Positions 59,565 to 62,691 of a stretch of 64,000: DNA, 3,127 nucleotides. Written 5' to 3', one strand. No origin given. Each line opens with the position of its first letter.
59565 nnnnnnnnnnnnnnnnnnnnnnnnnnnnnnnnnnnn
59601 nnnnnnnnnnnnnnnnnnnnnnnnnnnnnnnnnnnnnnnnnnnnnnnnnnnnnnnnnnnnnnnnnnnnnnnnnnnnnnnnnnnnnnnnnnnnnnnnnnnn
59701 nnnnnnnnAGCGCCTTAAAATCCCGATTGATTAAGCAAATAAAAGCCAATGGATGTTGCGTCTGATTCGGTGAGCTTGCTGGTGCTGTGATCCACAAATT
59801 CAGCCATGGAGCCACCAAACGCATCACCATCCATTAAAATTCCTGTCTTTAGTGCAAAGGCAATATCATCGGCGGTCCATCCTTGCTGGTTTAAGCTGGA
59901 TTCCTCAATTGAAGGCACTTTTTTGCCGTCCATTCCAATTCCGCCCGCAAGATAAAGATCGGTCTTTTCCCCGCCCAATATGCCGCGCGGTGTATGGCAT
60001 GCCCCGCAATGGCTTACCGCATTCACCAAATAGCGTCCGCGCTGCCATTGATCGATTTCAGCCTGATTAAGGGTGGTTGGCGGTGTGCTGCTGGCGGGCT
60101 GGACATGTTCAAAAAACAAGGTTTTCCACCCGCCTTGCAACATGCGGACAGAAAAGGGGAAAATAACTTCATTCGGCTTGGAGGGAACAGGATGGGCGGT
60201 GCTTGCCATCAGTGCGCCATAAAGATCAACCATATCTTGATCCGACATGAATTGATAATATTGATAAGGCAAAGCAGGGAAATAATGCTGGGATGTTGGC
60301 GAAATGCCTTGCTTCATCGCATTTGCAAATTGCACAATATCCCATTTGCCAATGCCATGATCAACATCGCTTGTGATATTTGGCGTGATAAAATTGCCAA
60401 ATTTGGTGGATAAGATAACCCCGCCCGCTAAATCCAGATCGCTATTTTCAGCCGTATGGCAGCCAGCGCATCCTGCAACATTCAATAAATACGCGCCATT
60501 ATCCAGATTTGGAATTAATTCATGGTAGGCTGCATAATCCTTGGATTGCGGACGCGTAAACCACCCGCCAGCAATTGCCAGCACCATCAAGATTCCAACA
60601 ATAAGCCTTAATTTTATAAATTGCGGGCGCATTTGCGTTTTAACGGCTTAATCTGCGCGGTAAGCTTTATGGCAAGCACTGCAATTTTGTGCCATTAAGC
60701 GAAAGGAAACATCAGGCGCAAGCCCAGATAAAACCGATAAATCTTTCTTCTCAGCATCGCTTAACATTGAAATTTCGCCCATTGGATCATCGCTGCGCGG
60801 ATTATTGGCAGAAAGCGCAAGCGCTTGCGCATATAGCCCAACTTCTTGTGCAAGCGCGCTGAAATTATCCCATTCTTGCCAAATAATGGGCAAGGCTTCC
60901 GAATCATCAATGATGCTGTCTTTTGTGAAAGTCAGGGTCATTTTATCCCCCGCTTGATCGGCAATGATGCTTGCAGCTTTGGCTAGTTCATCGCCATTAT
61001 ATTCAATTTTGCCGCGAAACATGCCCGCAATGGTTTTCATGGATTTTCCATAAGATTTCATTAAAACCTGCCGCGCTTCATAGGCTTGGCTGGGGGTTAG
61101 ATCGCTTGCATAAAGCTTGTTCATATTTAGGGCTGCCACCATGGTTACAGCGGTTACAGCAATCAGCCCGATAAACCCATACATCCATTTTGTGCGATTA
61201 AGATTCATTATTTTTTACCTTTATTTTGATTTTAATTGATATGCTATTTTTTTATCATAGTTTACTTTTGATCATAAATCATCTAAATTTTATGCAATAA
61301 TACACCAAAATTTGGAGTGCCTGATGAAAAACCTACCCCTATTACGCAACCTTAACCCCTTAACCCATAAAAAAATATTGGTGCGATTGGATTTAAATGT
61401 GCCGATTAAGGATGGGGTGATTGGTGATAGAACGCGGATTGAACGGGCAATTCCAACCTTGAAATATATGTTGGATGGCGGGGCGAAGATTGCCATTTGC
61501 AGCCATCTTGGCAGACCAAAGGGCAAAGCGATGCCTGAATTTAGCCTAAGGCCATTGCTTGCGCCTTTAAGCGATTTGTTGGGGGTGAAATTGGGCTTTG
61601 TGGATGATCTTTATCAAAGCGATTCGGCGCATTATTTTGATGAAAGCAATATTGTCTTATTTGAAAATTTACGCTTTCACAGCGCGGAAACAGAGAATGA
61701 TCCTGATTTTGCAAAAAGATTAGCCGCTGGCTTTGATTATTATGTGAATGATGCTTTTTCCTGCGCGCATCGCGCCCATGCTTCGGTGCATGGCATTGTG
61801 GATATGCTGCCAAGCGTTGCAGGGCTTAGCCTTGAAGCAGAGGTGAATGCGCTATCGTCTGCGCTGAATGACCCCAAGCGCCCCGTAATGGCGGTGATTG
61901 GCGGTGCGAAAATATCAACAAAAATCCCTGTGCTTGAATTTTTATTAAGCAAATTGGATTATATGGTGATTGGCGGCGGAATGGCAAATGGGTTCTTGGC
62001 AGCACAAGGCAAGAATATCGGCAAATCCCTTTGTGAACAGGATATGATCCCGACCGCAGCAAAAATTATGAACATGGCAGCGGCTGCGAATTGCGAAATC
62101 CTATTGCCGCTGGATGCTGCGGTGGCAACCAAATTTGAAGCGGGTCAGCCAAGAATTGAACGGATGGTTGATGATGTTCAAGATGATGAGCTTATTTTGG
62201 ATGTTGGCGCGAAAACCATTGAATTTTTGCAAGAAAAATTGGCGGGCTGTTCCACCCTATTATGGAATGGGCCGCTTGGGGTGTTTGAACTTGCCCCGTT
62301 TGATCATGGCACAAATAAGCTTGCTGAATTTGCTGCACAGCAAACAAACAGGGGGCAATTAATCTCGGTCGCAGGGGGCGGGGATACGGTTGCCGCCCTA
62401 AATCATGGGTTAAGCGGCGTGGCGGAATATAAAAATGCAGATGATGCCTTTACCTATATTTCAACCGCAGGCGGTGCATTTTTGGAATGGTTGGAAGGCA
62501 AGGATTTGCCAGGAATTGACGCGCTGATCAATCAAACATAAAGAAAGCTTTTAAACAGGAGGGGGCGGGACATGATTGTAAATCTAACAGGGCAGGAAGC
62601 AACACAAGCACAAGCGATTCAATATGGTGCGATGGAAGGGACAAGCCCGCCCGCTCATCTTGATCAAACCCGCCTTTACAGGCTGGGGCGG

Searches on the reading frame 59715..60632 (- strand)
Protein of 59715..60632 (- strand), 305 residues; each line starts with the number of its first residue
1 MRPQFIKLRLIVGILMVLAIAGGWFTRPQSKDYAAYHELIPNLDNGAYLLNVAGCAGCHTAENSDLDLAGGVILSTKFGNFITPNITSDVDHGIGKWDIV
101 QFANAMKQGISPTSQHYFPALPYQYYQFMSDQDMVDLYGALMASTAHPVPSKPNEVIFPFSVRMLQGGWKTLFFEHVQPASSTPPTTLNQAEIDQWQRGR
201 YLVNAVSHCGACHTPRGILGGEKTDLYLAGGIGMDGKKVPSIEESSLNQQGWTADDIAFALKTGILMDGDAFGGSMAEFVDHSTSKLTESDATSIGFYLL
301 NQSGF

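Call 16: search_protein_families(library=pfam, proteins=[window:59715-60632:-], max_evalue=0.001)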
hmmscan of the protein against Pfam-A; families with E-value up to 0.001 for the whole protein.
window:59715-60632:- (305 aa): 2 families
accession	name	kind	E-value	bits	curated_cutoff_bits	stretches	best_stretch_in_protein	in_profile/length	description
PF00034.26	Cytochrom_C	-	1.2e-07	33.4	21.3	0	45-137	3-82/90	Cytochrome c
PF13442.11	Cytochrome_CBB3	-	4.8e-07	30.4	27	0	195-281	2-53/68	Cytochrome C oxidase, cbb3-type, subunit III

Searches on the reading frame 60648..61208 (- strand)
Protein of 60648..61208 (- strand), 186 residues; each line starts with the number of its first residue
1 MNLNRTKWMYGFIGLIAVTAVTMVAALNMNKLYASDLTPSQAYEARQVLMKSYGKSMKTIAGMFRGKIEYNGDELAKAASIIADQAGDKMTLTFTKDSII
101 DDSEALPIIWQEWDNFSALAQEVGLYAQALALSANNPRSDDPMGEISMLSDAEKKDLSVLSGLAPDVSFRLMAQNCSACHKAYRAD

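Call 16: search_protein_families(library=pfam, proteins=[window:60648-61208:-], max_evalue=0.001)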
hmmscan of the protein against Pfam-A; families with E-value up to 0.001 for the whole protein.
window:60648-61208:- (186 aa): 1 family
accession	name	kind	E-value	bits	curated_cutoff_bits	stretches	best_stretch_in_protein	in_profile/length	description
PF01322.25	Cytochrom_C_2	-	4.9e-18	66.7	26.5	1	42-136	2-96/121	Cytochrome C'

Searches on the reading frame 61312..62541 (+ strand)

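Call 16: search_protein_families(library=pfam, proteins=[window:61312-62541:+], max_evalue=0.001)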
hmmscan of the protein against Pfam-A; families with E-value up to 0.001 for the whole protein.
window:61312-62541:+ (409 aa): 1 family
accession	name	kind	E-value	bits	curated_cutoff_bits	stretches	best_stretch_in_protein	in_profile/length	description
PF00162.24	PGK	-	1e-132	443.2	27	1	17-397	6-379/379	Phosphoglycerate kinase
